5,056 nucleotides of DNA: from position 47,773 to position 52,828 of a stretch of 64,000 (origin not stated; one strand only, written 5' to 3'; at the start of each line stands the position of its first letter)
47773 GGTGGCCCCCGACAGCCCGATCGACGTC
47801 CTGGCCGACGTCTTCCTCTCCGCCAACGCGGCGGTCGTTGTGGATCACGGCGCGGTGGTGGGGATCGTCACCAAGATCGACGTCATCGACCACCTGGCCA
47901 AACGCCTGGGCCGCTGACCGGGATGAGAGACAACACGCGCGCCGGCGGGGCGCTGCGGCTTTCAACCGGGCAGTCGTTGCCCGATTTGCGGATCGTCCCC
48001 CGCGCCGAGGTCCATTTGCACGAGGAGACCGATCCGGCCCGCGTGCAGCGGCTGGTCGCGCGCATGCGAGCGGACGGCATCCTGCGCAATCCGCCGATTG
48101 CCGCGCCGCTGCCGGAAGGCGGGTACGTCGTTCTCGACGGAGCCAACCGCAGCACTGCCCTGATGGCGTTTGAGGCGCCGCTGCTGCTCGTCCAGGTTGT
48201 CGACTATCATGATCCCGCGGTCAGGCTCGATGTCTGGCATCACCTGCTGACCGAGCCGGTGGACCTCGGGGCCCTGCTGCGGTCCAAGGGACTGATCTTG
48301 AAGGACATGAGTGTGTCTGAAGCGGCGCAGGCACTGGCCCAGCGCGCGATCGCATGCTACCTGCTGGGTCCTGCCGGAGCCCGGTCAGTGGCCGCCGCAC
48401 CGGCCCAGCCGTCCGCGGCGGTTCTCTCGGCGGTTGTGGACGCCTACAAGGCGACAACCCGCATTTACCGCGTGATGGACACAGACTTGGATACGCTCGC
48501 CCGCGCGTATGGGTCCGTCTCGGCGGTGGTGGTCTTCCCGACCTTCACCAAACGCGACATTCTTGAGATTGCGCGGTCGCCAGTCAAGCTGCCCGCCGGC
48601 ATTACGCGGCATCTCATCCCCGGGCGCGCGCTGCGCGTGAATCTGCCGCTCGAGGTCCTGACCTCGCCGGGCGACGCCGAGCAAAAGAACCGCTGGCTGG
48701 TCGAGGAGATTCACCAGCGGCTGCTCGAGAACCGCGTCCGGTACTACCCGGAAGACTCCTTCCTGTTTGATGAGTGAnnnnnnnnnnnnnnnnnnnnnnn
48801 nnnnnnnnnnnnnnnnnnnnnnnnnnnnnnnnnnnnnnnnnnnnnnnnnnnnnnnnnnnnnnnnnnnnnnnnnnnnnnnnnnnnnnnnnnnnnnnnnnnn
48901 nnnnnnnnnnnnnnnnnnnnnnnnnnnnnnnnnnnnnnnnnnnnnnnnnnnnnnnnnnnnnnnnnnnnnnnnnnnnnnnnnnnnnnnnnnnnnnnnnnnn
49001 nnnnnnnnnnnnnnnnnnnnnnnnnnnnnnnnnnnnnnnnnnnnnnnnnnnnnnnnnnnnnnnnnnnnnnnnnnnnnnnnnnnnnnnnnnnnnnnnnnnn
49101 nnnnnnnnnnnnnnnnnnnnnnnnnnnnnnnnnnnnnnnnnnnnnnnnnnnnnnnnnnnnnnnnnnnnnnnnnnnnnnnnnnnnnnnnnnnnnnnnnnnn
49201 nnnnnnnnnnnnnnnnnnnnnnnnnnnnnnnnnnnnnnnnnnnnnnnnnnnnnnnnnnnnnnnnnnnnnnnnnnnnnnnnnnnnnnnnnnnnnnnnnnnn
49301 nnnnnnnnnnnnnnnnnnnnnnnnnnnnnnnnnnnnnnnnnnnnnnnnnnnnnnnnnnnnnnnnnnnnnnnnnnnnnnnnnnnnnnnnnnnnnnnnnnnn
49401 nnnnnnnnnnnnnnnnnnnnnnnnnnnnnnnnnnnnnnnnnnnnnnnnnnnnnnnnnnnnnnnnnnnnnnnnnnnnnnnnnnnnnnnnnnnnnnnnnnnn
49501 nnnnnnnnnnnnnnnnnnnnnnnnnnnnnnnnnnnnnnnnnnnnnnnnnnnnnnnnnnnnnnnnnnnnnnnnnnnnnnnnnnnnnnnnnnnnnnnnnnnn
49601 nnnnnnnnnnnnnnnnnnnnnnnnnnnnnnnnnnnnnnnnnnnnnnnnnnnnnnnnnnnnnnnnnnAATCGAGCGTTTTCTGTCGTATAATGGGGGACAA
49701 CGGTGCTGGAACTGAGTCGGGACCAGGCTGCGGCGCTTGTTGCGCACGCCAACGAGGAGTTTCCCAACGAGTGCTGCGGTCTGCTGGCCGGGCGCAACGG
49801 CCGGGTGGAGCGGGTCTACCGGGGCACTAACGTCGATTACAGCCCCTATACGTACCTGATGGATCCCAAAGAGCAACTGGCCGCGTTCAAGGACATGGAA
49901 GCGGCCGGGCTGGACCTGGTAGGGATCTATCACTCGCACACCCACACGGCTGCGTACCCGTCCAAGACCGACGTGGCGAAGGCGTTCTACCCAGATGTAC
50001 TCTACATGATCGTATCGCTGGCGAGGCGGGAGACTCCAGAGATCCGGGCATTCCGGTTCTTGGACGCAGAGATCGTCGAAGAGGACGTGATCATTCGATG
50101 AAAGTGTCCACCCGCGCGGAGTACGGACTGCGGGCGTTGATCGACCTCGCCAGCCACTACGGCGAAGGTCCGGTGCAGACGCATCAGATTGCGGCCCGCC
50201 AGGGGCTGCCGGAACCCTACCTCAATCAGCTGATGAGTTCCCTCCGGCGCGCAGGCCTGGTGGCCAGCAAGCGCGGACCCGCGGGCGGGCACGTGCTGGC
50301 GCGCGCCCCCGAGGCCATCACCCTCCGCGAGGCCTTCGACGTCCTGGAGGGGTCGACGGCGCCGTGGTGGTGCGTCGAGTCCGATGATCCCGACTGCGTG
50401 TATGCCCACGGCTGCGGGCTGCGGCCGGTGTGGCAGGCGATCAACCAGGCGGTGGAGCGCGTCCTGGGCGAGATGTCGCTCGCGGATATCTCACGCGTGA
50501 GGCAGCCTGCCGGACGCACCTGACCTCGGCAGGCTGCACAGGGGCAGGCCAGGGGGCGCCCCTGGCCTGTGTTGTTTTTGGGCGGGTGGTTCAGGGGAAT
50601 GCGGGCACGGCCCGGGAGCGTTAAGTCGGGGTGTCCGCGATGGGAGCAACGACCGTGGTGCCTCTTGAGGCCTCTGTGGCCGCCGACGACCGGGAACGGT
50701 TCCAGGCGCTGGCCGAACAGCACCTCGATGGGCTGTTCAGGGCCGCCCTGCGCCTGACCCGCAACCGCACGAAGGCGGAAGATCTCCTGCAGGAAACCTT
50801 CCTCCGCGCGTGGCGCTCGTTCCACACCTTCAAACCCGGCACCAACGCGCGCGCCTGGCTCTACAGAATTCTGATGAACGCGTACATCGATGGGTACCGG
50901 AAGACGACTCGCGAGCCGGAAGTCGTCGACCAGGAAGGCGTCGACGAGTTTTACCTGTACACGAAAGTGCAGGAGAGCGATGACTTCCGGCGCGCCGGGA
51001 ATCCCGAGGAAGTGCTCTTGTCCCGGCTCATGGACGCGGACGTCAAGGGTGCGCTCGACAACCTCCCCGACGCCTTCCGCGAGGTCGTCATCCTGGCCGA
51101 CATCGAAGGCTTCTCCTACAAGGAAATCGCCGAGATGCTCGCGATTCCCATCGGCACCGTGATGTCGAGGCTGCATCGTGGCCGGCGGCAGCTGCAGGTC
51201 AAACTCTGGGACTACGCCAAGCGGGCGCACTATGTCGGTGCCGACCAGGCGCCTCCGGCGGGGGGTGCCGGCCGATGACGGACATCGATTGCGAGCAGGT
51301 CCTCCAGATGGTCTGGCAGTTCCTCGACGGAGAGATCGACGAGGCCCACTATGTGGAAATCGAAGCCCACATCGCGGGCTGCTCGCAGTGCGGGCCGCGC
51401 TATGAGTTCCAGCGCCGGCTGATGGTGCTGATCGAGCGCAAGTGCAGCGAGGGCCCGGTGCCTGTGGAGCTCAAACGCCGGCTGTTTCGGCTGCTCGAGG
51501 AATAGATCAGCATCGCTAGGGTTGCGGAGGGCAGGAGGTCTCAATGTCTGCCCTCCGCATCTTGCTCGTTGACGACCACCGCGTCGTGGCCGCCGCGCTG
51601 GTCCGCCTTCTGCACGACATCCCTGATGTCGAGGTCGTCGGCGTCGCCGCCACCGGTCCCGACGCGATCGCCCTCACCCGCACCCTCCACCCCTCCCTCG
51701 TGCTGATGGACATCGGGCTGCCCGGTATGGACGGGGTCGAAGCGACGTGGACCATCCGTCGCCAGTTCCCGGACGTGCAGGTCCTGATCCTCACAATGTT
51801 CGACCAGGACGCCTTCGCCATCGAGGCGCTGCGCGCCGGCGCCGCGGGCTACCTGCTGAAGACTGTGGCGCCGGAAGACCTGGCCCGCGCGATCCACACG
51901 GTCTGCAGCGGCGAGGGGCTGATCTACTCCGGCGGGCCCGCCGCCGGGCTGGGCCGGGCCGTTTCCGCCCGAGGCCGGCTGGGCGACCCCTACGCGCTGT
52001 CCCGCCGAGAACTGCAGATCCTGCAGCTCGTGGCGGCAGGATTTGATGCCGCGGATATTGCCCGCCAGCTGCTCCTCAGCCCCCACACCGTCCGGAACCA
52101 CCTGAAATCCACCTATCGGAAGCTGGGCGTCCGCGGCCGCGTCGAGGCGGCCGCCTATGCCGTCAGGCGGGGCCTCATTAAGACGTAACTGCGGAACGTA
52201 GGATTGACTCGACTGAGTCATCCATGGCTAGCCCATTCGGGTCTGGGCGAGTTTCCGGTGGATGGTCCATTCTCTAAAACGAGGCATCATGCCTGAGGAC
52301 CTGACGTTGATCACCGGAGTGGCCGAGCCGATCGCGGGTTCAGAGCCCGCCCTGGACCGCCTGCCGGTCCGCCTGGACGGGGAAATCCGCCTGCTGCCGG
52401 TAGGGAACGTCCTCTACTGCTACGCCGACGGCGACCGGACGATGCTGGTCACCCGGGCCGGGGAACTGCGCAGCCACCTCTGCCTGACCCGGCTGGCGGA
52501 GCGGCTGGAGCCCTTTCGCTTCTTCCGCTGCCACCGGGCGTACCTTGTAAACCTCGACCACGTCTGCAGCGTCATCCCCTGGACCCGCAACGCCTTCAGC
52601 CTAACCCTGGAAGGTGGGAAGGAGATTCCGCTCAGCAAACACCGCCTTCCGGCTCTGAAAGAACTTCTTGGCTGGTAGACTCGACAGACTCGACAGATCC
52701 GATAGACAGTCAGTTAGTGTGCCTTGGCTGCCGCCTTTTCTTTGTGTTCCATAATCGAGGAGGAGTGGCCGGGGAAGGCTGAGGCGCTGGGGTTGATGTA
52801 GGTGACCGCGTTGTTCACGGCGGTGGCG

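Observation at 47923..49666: SbnI/SerK-like free serine kinase translationally coupled to a CysM-like synthase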

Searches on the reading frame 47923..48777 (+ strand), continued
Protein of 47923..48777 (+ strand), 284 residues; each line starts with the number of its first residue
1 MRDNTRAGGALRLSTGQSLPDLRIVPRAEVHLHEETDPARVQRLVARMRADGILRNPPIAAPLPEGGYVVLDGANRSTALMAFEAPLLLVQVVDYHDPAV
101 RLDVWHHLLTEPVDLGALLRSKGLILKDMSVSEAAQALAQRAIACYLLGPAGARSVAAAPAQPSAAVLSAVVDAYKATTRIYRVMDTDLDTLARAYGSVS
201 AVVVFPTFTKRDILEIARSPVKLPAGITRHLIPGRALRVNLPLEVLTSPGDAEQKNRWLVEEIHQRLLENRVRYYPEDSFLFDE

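Call 70: search_protein_families(library=pfam, proteins=[P0253, P0267, P0236, P0125, P0129, P0243, P0255, P0170, P0244], max_evalue=0.01)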
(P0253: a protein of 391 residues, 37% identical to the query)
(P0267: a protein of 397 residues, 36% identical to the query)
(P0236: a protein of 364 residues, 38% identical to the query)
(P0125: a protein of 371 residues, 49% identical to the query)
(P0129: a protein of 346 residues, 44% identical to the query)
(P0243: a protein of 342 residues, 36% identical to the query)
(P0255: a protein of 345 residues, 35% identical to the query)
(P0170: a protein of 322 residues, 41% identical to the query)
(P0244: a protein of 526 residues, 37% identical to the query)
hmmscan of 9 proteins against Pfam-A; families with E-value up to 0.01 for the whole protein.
P0253 (391 aa): 1 family
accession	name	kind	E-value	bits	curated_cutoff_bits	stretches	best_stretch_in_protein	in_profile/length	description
PF00389.36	2-Hacid_dh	-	3.7e-05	23.9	24.6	1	10-78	1-70/134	D-isomer specific 2-hydroxyacid dehydrogenase, catalytic domain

P0267 (397 aa): 1 family
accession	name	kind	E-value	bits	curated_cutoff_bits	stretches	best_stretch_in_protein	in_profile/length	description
PF02826.25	2-Hacid_dh_C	-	1.2e-11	44.8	25.1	1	15-74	92-151/178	D-isomer specific 2-hydroxyacid dehydrogenase, NAD binding domain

P0236 (364 aa): 1 family
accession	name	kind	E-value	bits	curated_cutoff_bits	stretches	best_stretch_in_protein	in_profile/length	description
PF02826.25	2-Hacid_dh_C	-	1.1e-06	28.6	25.1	1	2-44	109-151/178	D-isomer specific 2-hydroxyacid dehydrogenase, NAD binding domain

P0125 (371 aa): 2 families
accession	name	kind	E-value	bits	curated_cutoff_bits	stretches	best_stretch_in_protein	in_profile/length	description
PF02597.26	ThiS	-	3.4e-12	47.2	22.5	1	6-90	3-76/76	ThiS family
PF06805.18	Lambda_tail_I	-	0.0092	16.8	23.8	0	19-90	20-83/83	Bacteriophage lambda tail assembly protein I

P0129 (346 aa): 0 families

P0243 (342 aa): 0 families

P0255 (345 aa): 1 family
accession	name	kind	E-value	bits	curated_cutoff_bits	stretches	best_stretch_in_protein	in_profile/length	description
PF02826.25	2-Hacid_dh_C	-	3.1e-09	36.9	25.1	1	1-46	132-178/178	D-isomer specific 2-hydroxyacid dehydrogenase, NAD binding domain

P0170 (322 aa): 0 families

P0244 (526 aa): 1 family
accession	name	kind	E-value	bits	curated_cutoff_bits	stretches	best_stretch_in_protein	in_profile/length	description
PF02195.25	ParB_N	-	0.0024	18.3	26.3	1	257-328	9-78/95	ParB N-terminal domain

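Call 81: find_related_loci(query=A3, collection=metagenome_contigs, flank=6000)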
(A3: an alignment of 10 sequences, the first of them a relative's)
Query A3 (278 aa) in metagenome_contigs; peptide patterns used: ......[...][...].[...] (x = any residue, [..] = any of these).
207 stretches matched a pattern; 153 encode a relative of the query (tblastn E <= 1e-3); the best 80 are kept; 80 distinct loci.
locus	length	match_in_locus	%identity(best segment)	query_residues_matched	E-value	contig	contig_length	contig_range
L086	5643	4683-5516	97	1-278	0e+0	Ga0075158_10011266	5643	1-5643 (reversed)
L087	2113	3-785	97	18-278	0e+0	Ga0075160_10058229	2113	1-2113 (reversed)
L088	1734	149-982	75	1-278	2e-156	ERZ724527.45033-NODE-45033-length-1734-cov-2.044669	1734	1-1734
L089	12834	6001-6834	74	1-278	2e-139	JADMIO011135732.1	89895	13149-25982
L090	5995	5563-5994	97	1-144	8e-92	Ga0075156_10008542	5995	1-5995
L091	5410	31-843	44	6-278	2e-73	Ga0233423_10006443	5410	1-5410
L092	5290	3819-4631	44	6-278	3e-73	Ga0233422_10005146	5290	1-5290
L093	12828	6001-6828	41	1-278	3e-71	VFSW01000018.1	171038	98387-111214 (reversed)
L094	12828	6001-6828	41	1-278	1e-70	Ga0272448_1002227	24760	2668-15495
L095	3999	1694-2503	41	5-278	4e-70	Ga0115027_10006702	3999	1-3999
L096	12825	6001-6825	44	1-278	6e-74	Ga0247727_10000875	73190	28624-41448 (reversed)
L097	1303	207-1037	40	1-278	1e-72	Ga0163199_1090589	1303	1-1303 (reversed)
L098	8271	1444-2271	42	1-278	7e-67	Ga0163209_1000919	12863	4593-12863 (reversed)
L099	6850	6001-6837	41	1-278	5e-65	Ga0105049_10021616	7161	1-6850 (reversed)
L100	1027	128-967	39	1-278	2e-68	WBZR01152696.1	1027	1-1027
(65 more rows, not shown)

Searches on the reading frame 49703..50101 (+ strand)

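Call 3: search_protein_families(library=pfam, proteins=[window:49703-50101:+], max_evalue=0.01)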
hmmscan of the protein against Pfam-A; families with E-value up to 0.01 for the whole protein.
window:49703-50101:+ (132 aa): 2 families
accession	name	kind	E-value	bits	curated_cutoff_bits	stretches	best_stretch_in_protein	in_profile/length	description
PF14464.11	Prok-JAB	-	2.9e-27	95.2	25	1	9-119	5-113/114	Prokaryotic homologs of the JAB domain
PF01398.27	JAB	-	0.00012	22.3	22.5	1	12-92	16-106/117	JAB1/Mov34/MPN/PAD-1 ubiquitin protease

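Call 4: search_protein_families(library=ncbifam, proteins=[window:49703-50101:+], max_evalue=0.01)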
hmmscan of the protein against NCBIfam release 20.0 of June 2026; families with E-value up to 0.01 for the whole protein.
window:49703-50101:+ (132 aa): 1 family
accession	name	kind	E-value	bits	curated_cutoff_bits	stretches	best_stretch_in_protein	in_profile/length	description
NF041370.1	desamp_Halo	equivalog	3.2e-29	101.5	130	1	2-129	1-131/133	desampylase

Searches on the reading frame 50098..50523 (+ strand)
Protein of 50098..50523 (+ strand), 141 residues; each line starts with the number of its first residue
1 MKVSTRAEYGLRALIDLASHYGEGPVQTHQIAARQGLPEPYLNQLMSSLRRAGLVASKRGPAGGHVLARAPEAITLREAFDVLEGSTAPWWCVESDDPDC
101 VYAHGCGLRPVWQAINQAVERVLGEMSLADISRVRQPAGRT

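Call 3: search_protein_families(library=pfam, proteins=[window:50098-50523:+], max_evalue=0.01)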
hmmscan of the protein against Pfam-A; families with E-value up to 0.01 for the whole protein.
window:50098-50523:+ (141 aa): 2 families
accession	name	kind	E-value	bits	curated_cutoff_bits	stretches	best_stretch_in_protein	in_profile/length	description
PF02082.26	Rrf2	-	3.7e-38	131.1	30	1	4-132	2-130/132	Iron-dependent Transcriptional regulator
PF03444.21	HrcA_DNA-bdg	-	6.8e-06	26.1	21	1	11-66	10-64/79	Winged helix-turn-helix transcription repressor, HrcA DNA-binding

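Call 4: search_protein_families(library=ncbifam, proteins=[window:50098-50523:+], max_evalue=0.01)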
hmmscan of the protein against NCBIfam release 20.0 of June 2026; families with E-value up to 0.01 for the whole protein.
window:50098-50523:+ (141 aa): 7 families
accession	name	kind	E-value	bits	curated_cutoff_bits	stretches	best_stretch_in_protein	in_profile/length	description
TIGR00738.1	rrf2_super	superfamily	2.9e-35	121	73.3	1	1-131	1-130/132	Rrf2 family transcriptional regulator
NF047409.1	Cys_reg_CymR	equivalog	1.6e-29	102.8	195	1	1-135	1-127/139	cysteine metabolism transcriptional regulator CymR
TIGR02010.1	IscR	equivalog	2e-22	79.5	207.55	1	1-132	1-130/135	Fe-S cluster assembly transcriptional regulator IscR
TIGR02944.1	suf_reg_Xantho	equivalog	8.2e-20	71.5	110.65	1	1-131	2-130/130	SUF system Fe-S cluster assembly regulator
NF008110.0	PRK10857.1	equivalog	8e-19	68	275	1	1-131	1-129/164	Fe-S cluster assembly transcriptional regulator IscR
NF008886.0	PRK11920.1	equivalog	2.2e-15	56.7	193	1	1-135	1-134/153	iron-responsive transcriptional regulator RirA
NF008240.0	PRK11014.1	equivalog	1.8e-08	34.5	182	1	2-131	2-127/141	nitric oxide-sensing transcriptional repressor NsrR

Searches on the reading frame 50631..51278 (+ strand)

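Call 77: search_protein_families(library=pfam, proteins=[window:50631-51278:+], max_evalue=0.00001)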
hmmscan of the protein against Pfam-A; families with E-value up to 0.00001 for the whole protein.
window:50631-51278:+ (215 aa): 4 families
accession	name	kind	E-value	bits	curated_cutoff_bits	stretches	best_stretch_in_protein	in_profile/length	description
PF04542.20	Sigma70_r2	-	4.5e-19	68.4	24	1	27-94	1-70/71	Sigma-70 region 2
PF08281.18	Sigma70_r4_2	-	4.9e-16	58.6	25.7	1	141-188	7-54/54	Sigma-70, region 4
PF04545.22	Sigma70_r4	-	4.2e-12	45.8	24.1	1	141-189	1-49/50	Sigma-70, region 4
PF22029.2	PhyR_sigma2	-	4.4e-07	30.3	27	1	30-81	3-54/55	Sigma2 domain of PhyR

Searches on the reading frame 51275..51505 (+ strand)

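Call 77: search_protein_families(library=pfam, proteins=[window:51275-51505:+], max_evalue=0.00001)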
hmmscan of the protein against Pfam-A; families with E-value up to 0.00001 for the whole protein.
window:51275-51505:+ (76 aa): 1 family
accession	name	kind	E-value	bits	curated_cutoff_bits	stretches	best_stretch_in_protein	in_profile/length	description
PF13490.11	zf-HC2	-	9.3e-12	45.3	22.2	1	6-39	1-34/35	Putative zinc-finger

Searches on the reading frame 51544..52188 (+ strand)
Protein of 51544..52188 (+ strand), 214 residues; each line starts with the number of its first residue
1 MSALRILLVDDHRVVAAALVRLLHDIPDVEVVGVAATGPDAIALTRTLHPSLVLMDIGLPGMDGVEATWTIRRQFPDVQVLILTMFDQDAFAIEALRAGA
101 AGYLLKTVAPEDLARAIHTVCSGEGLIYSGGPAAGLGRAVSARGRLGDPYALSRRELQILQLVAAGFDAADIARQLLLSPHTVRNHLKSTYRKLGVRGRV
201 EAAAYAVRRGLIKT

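Call 77: search_protein_families(library=pfam, proteins=[window:51544-52188:+], max_evalue=0.00001)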
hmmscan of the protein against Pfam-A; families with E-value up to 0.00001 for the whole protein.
window:51544-52188:+ (214 aa): 2 families
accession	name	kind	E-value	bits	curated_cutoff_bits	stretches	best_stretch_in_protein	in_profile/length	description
PF00072.30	Response_reg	-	3.3e-27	95.3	30.2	1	6-117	1-110/111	Response regulator receiver domain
PF00196.25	GerE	-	2.3e-18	66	23.5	1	151-206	2-57/57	Bacterial regulatory proteins, luxR family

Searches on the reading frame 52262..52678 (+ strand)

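Call 77: search_protein_families(library=pfam, proteins=[window:52262-52678:+], max_evalue=0.00001)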
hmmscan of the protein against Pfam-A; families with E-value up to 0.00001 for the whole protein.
window:52262-52678:+ (138 aa): 1 family
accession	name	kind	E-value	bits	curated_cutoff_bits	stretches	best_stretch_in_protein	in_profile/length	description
PF04397.21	LytTR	-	1.3e-23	83.5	22.6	1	41-136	2-97/98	LytTr DNA-binding domain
